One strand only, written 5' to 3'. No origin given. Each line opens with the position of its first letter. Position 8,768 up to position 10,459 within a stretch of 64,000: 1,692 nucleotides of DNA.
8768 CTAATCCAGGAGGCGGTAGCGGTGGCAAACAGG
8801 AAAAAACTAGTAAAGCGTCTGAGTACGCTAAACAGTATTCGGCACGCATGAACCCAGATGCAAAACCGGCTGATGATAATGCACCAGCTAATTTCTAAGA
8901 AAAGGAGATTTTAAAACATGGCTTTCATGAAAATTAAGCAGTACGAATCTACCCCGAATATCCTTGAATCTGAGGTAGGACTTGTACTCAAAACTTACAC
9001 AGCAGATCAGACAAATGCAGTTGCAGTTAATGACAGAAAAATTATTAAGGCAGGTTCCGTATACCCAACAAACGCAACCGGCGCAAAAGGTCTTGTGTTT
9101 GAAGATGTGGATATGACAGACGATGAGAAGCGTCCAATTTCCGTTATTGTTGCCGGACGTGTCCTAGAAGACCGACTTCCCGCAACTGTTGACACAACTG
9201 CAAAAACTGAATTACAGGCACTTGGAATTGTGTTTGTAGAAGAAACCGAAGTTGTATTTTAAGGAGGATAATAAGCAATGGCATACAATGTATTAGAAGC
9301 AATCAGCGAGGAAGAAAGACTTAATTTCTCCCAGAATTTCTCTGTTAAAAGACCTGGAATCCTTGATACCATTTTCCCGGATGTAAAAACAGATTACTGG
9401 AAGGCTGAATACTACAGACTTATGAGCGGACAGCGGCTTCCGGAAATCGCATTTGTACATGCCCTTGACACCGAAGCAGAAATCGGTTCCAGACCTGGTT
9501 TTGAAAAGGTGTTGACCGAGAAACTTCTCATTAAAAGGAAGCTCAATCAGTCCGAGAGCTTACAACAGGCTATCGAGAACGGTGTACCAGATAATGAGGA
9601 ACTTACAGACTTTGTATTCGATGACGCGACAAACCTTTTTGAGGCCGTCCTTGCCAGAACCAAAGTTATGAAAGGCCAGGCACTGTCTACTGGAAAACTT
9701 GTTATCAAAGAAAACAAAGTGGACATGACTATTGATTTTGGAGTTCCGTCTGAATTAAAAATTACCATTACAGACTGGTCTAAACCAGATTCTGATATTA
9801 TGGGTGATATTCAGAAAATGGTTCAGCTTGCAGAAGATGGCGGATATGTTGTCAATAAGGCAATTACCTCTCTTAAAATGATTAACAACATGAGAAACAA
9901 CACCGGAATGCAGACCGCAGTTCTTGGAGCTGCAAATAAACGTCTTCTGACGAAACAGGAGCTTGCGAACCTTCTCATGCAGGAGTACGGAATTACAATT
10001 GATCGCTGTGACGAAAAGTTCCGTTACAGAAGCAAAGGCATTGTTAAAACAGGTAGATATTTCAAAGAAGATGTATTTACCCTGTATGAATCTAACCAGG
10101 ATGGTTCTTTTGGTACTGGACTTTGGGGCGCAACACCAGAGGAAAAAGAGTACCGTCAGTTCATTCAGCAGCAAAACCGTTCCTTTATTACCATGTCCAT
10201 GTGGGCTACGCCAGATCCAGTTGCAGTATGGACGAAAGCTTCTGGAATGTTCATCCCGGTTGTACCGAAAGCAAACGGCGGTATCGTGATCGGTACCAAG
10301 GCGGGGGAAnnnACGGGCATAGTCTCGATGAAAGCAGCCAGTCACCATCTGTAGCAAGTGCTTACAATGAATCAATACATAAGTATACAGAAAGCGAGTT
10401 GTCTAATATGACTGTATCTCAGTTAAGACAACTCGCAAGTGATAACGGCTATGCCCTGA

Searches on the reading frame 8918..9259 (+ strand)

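Call 8: search_protein_families(library=phrogs, proteins=[window:8918-9259:+])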
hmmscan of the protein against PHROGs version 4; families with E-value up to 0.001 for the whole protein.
window:8918-9259:+ (114 aa): 2 families
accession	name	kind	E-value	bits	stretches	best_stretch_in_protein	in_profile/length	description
phrog_909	-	head and packaging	7.1e-20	72.3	1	4-104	3-109/113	major head protein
phrog_3583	-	head and packaging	9.3e-05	22.8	1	56-108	82-136/155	head decoration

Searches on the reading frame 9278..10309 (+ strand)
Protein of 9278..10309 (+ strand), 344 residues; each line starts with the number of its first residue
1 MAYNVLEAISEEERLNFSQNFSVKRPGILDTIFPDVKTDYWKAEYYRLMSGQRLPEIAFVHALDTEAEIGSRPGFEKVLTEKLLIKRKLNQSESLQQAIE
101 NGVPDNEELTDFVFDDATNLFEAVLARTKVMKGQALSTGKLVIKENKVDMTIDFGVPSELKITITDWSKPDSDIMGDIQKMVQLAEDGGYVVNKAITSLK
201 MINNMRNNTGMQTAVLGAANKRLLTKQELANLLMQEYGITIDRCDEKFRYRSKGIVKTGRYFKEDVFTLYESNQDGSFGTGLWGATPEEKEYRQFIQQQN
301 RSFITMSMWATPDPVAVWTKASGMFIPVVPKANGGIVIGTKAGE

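Call 9: search_protein_families(library=phrogs, proteins=[window:9278-10309:+])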
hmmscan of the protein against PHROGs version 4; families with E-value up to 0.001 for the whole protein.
window:9278-10309:+ (344 aa): 3 families
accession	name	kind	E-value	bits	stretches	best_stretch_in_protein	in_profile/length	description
phrog_29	-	head and packaging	5.1e-42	145.5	1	18-333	38-351/439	major head protein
phrog_26029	-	unknown function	6.5e-08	33.8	1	5-94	4-90/105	-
phrog_1005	-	head and packaging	0.00047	20.5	1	147-233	140-215/315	major head protein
